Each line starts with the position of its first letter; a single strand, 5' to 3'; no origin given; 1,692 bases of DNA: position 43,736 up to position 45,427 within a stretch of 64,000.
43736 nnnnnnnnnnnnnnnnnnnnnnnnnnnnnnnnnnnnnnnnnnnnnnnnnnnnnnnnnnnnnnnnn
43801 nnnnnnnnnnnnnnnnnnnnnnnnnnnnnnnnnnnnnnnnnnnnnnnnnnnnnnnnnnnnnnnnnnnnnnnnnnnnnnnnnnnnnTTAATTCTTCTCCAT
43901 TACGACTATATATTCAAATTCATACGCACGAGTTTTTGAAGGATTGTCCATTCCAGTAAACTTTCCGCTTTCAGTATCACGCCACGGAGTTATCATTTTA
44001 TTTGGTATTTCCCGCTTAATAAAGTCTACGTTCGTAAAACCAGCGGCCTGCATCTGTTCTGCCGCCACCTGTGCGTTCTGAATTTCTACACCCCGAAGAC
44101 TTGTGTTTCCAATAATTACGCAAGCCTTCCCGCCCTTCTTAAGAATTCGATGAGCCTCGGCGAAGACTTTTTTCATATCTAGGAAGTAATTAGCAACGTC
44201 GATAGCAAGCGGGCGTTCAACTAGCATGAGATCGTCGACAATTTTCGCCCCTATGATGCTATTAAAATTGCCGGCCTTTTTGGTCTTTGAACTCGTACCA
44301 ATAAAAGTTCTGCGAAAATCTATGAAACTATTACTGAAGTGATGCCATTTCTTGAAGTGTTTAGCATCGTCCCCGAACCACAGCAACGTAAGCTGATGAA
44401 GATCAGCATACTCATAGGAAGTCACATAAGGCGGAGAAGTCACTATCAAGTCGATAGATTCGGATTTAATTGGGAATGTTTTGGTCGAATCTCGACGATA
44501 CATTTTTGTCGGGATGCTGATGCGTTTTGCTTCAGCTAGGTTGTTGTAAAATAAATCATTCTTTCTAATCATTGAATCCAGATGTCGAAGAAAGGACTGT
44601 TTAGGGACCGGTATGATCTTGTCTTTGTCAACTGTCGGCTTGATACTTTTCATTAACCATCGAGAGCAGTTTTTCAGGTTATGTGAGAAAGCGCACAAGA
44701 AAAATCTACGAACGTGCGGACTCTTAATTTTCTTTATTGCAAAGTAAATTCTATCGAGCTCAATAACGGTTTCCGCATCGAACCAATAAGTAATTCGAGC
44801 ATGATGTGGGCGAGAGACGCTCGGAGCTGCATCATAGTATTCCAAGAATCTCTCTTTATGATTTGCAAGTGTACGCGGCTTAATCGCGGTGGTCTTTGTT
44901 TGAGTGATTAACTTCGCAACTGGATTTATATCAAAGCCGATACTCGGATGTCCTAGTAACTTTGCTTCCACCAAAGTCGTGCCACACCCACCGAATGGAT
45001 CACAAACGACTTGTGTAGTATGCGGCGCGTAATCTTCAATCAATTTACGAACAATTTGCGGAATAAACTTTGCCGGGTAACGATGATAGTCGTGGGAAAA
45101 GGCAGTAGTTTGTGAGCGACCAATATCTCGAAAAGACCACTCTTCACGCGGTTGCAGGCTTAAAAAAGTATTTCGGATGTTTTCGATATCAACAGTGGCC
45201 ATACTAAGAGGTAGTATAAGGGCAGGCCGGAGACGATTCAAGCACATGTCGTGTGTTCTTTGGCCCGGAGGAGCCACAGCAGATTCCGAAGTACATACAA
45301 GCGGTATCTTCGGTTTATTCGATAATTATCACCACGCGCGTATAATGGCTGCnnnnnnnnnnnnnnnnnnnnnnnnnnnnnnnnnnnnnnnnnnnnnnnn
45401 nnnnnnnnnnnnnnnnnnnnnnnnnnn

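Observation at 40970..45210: AT-rich 4.2-kb island encoding a GHKL/MORC-like ATPase and a convergent DNA methyltransferase: candidate uncharacterised R-M-like defence system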

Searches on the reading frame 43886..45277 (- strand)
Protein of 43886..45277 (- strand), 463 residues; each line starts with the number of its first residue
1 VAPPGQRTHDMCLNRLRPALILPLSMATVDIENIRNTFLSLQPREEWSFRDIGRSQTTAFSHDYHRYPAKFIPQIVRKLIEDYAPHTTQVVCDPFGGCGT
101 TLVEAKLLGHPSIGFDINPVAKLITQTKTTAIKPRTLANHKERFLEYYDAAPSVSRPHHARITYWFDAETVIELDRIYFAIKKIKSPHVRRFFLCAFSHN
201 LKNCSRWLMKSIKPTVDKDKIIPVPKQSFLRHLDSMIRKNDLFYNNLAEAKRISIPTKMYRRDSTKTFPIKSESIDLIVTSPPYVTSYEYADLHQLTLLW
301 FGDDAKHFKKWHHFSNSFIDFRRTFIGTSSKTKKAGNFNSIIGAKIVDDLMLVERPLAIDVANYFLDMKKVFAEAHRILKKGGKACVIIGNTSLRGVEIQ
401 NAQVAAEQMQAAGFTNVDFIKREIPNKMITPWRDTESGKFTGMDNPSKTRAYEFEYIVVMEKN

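Call 3: search_protein_families(library=pfam, proteins=[window:43886-45277:-], max_evalue=0.01)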
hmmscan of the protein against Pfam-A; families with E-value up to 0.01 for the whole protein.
window:43886-45277:- (463 aa): 4 families
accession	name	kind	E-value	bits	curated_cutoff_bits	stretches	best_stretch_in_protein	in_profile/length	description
PF01555.25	N6_N4_Mtase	-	5.9e-19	69.3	26.7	2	47-122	144-216/221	DNA methylase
PF01170.24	UPF0020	-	6.8e-05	23.1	22.3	0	71-113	12-54/197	RMKL-like, methyltransferase domain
PF08241.18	Methyltransf_11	-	0.00015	22.8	21.2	0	358-386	66-94/95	Methyltransferase domain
PF13847.12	Methyltransf_31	-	0.0029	17.8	27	0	357-387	84-109/145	Methyltransferase domain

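Call 4: search_protein_families(library=padloc, proteins=[window:43886-45277:-], max_evalue=0.01)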
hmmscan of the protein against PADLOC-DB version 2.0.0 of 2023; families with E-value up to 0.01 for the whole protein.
window:43886-45277:- (463 aa): 58 families (the best 25 are shown)
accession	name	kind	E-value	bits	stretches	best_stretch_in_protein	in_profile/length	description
PDLC03322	MTase_II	-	1.4e-49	167.2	1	47-436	25-421/446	Type II methyltransferase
PDLC03362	MTase_II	-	7.6e-39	131.8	1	54-439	36-425/438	Type II methyltransferase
PDLC03239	MTase_II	-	1.2e-35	121.1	2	37-301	42-314/442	Type II methyltransferase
PDLC03380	MTase_II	-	1.7e-32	111.1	2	40-137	13-106/393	Type II methyltransferase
PDLC03224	MTase_II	-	5.2e-28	96.2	1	61-414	67-444/481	Type II methyltransferase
PDLC03364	MTase_II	-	2.8e-26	90.4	1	51-309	22-274/380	Type II methyltransferase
PDLC03353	MTase_II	-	9.5e-23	79.1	2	257-462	10-149/260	Type II methyltransferase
PDLC03369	MTase_II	-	1.7e-22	77.8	2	61-130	114-183/532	Type II methyltransferase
PDLC03350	MTase_II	-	4.7e-20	70.2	2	260-462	60-192/312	Type II methyltransferase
PDLC03377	MTase_II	-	6.5e-18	62.6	1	55-302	88-345/504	Type II methyltransferase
PDLC03360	MTase_II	-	1.4e-17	61.8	1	45-428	23-420/441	Type II methyltransferase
PDLC03325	MTase_II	-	2.8e-17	60.6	1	56-142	61-143/426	Type II methyltransferase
PDLC03376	MTase_II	-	6.7e-17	60.1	2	44-121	19-90/249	Type II methyltransferase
PDLC03249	MTase_II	-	5.2e-15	53.3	1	48-140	91-191/541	Type II methyltransferase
PDLC03306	MTase_II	-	1.3e-14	52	1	61-302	30-268/422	Type II methyltransferase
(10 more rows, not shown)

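Call 5: search_protein_families(library=ncbifam, proteins=[window:43886-45277:-], max_evalue=0.01)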
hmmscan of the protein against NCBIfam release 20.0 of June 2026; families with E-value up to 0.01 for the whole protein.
window:43886-45277:- (463 aa): 7 families
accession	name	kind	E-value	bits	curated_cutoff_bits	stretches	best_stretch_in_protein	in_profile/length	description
TIGR01177.1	TIGR01177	hypoth_equivalog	1.3e-08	34.6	316.55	1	67-118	162-213/330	TIGR01177 family methyltransferase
NF042963.1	DUF1156_antiphage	equivalog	8.9e-07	27.4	1000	1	69-128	166-224/960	anti-phage-associated DUF1156 domain-containing protein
NF008572.0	PRK11524.1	equivalog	4.5e-05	22.7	292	0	62-118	190-245/294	adenine-specific DNA-methyltransferase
NF010253.0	PRK13699.1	subfamily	0.00015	21.5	244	0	68-123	145-199/226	DNA methyltransferase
NF050803.1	DnaMtaseCcrMCaul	equivalog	0.00099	18.1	830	1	84-136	202-254/350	adenine-specific DNA-methyltransferase CcrM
TIGR03534.1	RF_mod_PrmC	equivalog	0.0037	16.7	199.1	0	257-294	140-176/253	peptide chain release factor N(5)-glutamine methyltransferase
NF040721.1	Trm14_Arch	equivalog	0.0039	16.4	280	0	66-110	170-214/370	tRNA (guanine(6)-N2)-methyltransferase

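Call 8: search_protein_families(library=phrogs, proteins=[window:43886-45277:-], max_evalue=0.1)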
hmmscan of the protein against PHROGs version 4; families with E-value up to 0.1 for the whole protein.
window:43886-45277:- (463 aa): 8 families
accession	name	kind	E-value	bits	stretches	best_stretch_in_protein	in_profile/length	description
phrog_18146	-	other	6.9e-51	174.5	1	52-416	34-412/452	DNA methyltransferase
phrog_67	-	other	1.7e-18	68.1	2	270-462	138-244/743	DNA methyltransferase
phrog_10183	-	other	1.5e-09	37.7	1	87-139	115-165/889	DNA methyltransferase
phrog_498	-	other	8.6e-07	28.8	1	67-294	359-493/633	DNA methyltransferase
phrog_3008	-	other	4.9e-05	23.7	1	76-120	159-202/244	DNA methyltransferase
phrog_6025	-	other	7.7e-05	23.4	1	270-287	26-43/192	DNA methyltransferase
phrog_12517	-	unknown function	0.0013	19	0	61-140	80-158/316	-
phrog_16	-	DNA, RNA and nucleotide metabolism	0.0061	15.8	1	35-119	813-899/986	DNA helicase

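Call 21: search_solved_structures(query=window:43889-45202:-, max_evalue=0.01, show_alignments=2)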
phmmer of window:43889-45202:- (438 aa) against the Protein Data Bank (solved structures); distinct sequences matched with E-value up to 0.01: 5.
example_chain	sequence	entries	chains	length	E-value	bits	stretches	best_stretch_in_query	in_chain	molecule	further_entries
2zie_A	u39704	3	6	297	1.6e-06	30.3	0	41-95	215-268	Putative modification methylase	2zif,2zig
8s9n_A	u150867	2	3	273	0.00078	21.5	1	40-101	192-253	DNA cytosine-N4 methyltransferase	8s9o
8urk_A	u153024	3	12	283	0.0011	20.9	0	15-106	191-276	Methyltransferase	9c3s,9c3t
8s9m_A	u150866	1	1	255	0.0014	20.7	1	40-101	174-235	DNA cytosine-N4 methyltransferase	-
9c3u_A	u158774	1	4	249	0.0019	20.2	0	15-99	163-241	Methyltransferase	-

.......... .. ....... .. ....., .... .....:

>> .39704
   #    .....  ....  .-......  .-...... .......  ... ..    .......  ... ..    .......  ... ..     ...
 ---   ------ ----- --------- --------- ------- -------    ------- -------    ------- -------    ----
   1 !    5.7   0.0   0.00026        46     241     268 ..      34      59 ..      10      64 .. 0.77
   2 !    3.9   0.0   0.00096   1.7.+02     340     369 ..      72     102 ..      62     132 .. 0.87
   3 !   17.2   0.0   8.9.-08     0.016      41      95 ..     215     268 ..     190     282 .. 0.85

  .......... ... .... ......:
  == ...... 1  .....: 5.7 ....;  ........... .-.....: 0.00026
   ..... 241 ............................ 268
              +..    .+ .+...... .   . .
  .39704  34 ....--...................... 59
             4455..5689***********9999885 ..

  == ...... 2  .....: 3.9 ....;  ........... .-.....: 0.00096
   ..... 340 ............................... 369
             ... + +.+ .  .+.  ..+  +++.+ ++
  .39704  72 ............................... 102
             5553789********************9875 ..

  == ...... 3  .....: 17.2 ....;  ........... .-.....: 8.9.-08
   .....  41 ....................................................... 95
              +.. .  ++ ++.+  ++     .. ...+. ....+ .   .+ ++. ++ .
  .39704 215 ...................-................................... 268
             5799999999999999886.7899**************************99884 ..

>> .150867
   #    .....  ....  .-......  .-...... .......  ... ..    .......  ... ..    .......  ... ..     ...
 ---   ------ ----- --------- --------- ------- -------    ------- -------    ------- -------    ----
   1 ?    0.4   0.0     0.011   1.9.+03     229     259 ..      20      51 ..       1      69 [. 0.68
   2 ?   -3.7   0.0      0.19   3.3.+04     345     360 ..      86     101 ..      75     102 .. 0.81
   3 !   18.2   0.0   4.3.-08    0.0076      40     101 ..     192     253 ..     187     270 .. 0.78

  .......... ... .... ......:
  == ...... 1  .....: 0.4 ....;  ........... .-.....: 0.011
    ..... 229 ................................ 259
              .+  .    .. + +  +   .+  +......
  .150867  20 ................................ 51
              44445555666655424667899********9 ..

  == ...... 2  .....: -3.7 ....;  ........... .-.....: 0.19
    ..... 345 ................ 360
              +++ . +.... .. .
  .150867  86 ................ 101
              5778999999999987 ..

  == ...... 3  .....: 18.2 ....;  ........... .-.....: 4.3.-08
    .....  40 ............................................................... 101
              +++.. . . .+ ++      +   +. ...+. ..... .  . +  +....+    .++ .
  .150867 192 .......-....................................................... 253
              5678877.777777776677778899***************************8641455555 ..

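Call 103: find_homologous_proteins(query=window:43889-45202:-, max_evalue=1e-10)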
Query window:43889-45202:- (438 aa): 6576 proteins with E <= 1e-10 among 8000 candidates; the best 120 are listed.
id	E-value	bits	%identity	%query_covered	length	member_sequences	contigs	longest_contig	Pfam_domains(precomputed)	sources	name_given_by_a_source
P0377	0.0e+0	1013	100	100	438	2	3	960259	PF01555.25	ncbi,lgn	ncbi:MAG: DNA methyltransferase [bacterium]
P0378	1.5e-260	882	87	98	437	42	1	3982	PF01555.25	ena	-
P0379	8.9e-259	876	85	100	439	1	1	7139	PF01555.25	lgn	-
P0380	4.7e-257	871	85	98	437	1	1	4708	PF01555.25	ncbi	-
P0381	7.9e-256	867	85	98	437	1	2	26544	PF01555.25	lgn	-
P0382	1.7e-255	866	85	98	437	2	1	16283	PF01555.25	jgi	jgi:DNA modification methylase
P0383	4.5e-255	864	85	100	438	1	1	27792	PF01170.25,PF01555.25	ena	-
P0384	6.4e-255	864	85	98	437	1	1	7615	PF01555.25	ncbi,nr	ncbi:MAG: DNA methyltransferase [bacterium]|nr:DNA methyltransferase [bacterium]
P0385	2.1e-254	862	85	98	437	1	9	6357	PF01555.25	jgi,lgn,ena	-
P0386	6.5e-251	850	84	97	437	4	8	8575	PF01170.25,PF01555.25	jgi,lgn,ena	-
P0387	3.3e-250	848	84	100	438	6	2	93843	PF01555.25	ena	-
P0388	3.4e-244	828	82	98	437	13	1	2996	PF01555.25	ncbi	-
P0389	3.5e-243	825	82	98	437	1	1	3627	PF01555.25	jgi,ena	-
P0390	1.9e-242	823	80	100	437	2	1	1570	PF01555.25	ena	-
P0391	3.9e-242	822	80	100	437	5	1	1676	PF01555.25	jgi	jgi:DNA modification methylase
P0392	5.4e-242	821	81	98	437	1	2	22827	PF01555.25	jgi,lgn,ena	jgi:DNA modification methylase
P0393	1.1e-241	820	80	98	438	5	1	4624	PF01555.25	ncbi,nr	ncbi:MAG: DNA methyltransferase [bacterium]|nr:DNA methyltransferase [bacterium]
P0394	5.7e-241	818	81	98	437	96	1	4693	PF01555.25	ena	-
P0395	9.6e-241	817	79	100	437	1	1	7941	PF01555.25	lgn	-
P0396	9.7e-240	814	79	100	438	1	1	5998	PF01555.25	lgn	-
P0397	4.3e-239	811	80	98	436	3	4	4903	PF01555.25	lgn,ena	-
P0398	5.6e-239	811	80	98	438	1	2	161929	PF01170.25,PF01555.25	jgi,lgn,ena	jgi:DNA modification methylase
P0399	1.3e-238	810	80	98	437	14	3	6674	PF01555.25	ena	-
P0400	3.0e-237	805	79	99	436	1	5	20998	PF01555.25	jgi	jgi:DNA modification methylase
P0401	3.3e-237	805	80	98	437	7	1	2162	PF01555.25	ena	-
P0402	5.7e-237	804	79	98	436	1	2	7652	PF01555.25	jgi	-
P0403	6.6e-237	804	79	98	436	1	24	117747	PF01555.25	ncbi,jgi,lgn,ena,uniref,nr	ncbi:MAG: methylase N-4/N-6 domain protein [Parcubacteria group bacterium GW2011_GWC1_45_13]|uniref:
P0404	7.4e-237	804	79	99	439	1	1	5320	PF01555.25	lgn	-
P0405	1.0e-236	804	79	99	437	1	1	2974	PF01555.25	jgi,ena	-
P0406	2.1e-236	803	78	98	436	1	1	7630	PF01555.25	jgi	-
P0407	2.2e-236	803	79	98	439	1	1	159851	PF01555.25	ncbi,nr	ncbi:MAG: DNA methyltransferase [Candidatus Pacebacteria bacterium]|nr:DNA methyltransferase [Candid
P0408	2.3e-236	803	79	98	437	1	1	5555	PF01555.25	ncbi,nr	ncbi:MAG: hypothetical protein DDT19_01679 [Syntrophomonadaceae bacterium]|nr:hypothetical protein [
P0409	5.5e-236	801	79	98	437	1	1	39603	PF01170.25,PF01555.25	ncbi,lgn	-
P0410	6.1e-236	801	79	98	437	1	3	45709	PF01555.25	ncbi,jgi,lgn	-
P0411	6.7e-236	801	78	98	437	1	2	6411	PF01555.25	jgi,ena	jgi:DNA modification methylase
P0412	8.4e-236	801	80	98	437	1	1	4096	PF01555.25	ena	-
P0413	9.3e-236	800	80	98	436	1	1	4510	PF01555.25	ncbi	-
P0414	1.2e-235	800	78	100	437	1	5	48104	PF01170.25,PF01555.25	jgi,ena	-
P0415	1.4e-235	800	78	98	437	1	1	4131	PF08241.19,PF01555.25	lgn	-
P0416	1.5e-235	800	78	99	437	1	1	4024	PF01555.25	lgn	-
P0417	2.0e-235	799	81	96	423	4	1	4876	PF01555.25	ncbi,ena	-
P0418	7.5e-235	798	78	100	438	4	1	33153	PF01170.25,PF08241.19,PF01555.25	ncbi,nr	ncbi:MAG: DNA methyltransferase [bacterium]|nr:DNA methyltransferase [bacterium]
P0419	1.1e-234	797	78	98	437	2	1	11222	PF01170.25,PF08241.19,PF01555.25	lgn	-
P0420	1.3e-234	797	80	99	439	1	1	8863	PF01555.25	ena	-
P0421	1.9e-234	796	78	100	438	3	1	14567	PF01555.25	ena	-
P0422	2.3e-234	796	78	99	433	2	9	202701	PF01555.25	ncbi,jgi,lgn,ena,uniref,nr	ncbi:MAG: hypothetical protein A2570_03795 [Candidatus Brennerbacteria bacterium RIFOXYD1_FULL_41_16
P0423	7.5e-234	794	79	98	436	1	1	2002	PF01555.25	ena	-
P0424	1.5e-233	793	78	98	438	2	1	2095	PF01555.25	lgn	-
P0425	4.4e-233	792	78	98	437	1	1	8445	PF08241.19,PF01555.25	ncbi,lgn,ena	-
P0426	5.2e-233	791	78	98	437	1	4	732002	PF01555.25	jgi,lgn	jgi:DNA modification methylase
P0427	6.9e-233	791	77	100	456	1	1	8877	PF01170.25,PF01555.25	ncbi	-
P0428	8.4e-233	791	79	98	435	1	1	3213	PF01170.25,PF01555.25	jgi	jgi:DNA modification methylase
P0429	9.3e-233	791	77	98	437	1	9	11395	PF01170.25,PF01555.25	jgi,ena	-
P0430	1.1e-232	790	78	98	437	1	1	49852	PF01555.25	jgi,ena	-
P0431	1.2e-232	790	78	98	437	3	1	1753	PF01170.25,PF01555.25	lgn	-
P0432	1.3e-232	790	79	98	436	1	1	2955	PF01170.25,PF01555.25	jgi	-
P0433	1.4e-232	790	77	99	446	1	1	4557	PF01555.25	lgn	-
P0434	1.9e-232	790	79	98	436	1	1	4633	PF01170.25,PF01555.25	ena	-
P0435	4.0e-232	789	77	98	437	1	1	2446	PF01555.25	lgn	-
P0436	7.9e-232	788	77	98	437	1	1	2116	PF01555.25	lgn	-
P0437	1.3e-231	787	77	98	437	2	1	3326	PF01170.25,PF01555.25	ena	-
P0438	1.3e-231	787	78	98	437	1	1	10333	PF01555.25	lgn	-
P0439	2.0e-231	786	76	100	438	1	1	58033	PF13847.13,PF02086.22,PF08241.19,PF01555.25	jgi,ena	-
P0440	2.8e-231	786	78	98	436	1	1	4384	PF01170.25,PF01555.25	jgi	-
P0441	3.3e-231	786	77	98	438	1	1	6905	PF01170.25,PF01555.25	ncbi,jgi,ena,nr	ncbi:MAG: hypothetical protein M0Q93_04600 [Terrimicrobiaceae bacterium]|nr:hypothetical protein [Te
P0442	5.1e-231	785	76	98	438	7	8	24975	PF01555.25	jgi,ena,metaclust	metaclust:\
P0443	1.5e-230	783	77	99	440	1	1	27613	PF08241.19,PF01555.25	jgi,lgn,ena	-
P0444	2.0e-230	783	76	98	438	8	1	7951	PF01170.25,PF01555.25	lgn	-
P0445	2.2e-230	783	77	98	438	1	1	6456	PF01555.25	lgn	-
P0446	4.1e-230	782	77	100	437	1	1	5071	PF01170.25,PF01555.25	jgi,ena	jgi:DNA methylase.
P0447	4.1e-230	782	77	98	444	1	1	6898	PF01555.25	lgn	-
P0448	7.0e-230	781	78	98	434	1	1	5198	PF01170.25,PF01555.25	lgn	-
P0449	1.2e-229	780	76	99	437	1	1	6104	PF01555.25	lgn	-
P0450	1.4e-229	780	76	98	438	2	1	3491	PF01555.25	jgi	jgi:DNA modification methylase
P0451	1.4e-229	780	78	98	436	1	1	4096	PF01555.25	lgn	-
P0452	1.5e-229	780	78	98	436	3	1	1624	PF01170.25,PF01555.25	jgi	-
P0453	1.5e-229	780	77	98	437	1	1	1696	PF01555.25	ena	-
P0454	1.8e-229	780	77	99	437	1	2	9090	PF01555.25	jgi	-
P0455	2.4e-229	779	79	96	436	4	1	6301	PF01555.25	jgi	jgi:DNA modification methylase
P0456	3.8e-229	779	78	98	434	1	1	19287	PF01555.25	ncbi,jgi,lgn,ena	-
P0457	5.1e-229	778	76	99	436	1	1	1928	PF01170.25,PF08241.19,PF01555.25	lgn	-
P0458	9.5e-229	777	74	100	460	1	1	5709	PF01170.25,PF01555.25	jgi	jgi:DNA modification methylase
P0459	1.1e-228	777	78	98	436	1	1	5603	PF01555.25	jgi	jgi:DNA modification methylase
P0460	1.6e-228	777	76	100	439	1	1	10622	PF01170.25,PF01555.25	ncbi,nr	ncbi:MAG: DNA methyltransferase [Candidatus Roizmanbacteria bacterium]|nr:DNA methyltransferase [Can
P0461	2.0e-228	776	76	100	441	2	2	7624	PF01170.25,PF01555.25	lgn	-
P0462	3.3e-228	776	75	100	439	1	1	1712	PF01555.25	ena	-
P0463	3.5e-228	776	76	97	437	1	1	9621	PF01170.25,PF01555.25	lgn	-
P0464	3.5e-228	776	77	98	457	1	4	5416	PF01170.25,PF01555.25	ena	-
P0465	5.1e-228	775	78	98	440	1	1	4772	PF02086.22,PF01170.25,PF01555.25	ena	-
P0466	9.7e-228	774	78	98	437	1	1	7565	PF01555.25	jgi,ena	-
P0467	1.7e-227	773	76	99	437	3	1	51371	PF01170.25,PF01555.25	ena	-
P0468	1.7e-227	773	77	98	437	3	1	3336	PF01170.25,PF01555.25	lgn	-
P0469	1.9e-227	773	77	98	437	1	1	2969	PF01170.25,PF01555.25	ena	-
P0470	4.0e-227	772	77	98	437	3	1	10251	PF01170.25,PF08241.19,PF01555.25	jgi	-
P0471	6.5e-227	771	76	98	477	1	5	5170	PF01555.25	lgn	-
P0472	6.6e-227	771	77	98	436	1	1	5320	PF01170.25,PF01555.25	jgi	jgi:DNA modification methylase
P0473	1.0e-226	771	76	98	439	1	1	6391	PF01170.25,PF01555.25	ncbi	-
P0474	1.1e-226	771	75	100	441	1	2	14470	PF01170.25,PF01555.25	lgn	-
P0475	1.4e-226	770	77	97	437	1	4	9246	PF01170.25,PF01555.25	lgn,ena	-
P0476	3.8e-226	769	77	98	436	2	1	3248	PF01170.25,PF01555.25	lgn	-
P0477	4.5e-226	769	75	100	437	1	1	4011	PF01170.25,PF01555.25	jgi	jgi:DNA modification methylase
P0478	1.5e-225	767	75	98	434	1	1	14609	PF01555.25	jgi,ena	-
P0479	1.8e-225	767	75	99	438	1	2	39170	PF01170.25,PF01555.25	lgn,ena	-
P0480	6.7e-225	765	74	98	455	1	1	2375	PF01170.25,PF01555.25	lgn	-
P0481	1.3e-224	764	76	99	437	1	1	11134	PF01170.25,PF01555.25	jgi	-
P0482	1.5e-224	764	75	98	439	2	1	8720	PF01170.25,PF01555.25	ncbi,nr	ncbi:MAG: DNA methyltransferase [Candidatus Staskawiczbacteria bacterium]|nr:DNA methyltransferase [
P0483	1.6e-224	763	75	98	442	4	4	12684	PF13847.13,PF01170.25,PF08241.19,PF01555.25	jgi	jgi:DNA modification methylase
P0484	1.8e-224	763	76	98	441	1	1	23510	PF02086.22,PF01555.25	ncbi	-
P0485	2.2e-224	763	77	98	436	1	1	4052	PF01555.25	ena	-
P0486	2.5e-224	763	75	98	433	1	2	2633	PF01170.25,PF01555.25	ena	-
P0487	3.7e-224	762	76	98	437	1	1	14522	PF01555.25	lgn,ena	-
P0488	6.4e-224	761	76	98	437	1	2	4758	PF01170.25,PF01555.25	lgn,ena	-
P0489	6.6e-224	761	74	98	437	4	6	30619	PF01170.25,PF08241.19,PF01555.25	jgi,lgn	-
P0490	7.1e-224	761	76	96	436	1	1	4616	PF01555.25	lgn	-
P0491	7.2e-224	761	76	98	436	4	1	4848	PF01170.25,PF01555.25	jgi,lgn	jgi:DNA modification methylase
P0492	1.4e-223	760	75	98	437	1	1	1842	PF01170.25,PF01555.25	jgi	jgi:DNA modification methylase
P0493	1.8e-223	760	75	98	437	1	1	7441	PF01555.25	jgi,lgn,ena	-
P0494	2.2e-223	760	75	98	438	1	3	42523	PF01170.25,PF01555.25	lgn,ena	-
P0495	2.8e-223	759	76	98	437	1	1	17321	PF01555.25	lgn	-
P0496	2.9e-223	759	75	98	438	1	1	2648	PF01555.25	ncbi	-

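Call 104: find_encoding_contigs(protein=P0426, flank=5000, max_places=1)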
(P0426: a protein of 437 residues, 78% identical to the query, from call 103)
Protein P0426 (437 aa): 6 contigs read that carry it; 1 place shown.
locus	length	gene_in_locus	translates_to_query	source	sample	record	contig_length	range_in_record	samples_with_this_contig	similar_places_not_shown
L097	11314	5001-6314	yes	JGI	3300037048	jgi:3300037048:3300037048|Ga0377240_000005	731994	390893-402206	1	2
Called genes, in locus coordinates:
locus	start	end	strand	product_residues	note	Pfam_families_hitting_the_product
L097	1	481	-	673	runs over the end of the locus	-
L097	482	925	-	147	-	PF00011:HSP20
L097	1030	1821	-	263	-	-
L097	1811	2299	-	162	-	-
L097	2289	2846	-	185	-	PF04542:Sigma70_r2, PF08281:Sigma70_r4_2, PF04545:Sigma70_r4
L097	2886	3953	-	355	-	PF03891:DUF333, PF10648:Gmad2, PF10646:Germane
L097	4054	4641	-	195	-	-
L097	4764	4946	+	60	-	-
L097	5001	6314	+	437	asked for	PF01555:N6_N4_Mtase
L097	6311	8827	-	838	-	-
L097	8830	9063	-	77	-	-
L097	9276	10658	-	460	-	PF04326:SLFN_AlbA_2, PF13749:HATPase_c_4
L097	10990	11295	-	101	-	PF01541:GIY-YIG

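Call 105: find_encoding_contigs(protein=P0398, flank=5000, max_places=1)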
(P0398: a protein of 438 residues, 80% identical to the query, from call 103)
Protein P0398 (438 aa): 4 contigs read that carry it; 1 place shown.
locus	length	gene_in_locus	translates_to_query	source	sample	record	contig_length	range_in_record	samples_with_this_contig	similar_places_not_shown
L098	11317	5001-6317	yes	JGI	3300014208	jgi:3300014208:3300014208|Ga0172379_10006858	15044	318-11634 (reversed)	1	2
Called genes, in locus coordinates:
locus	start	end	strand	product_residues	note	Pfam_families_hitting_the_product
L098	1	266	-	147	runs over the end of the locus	-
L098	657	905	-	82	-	-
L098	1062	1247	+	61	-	-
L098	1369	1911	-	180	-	PF00293:NUDIX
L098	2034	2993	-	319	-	PF12706:Lactamase_B_2 (faint)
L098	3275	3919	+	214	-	-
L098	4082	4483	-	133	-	PF01371:Trp_repressor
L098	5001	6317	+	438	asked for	PF01555:N6_N4_Mtase, PF01170:UPF0020 (faint), PF01555:N6_N4_Mtase (weak)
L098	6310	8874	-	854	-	-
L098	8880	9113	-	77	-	-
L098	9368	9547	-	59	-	PF04014:MazE_antitoxin (weak)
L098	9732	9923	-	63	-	-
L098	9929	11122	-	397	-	PF02661:Fic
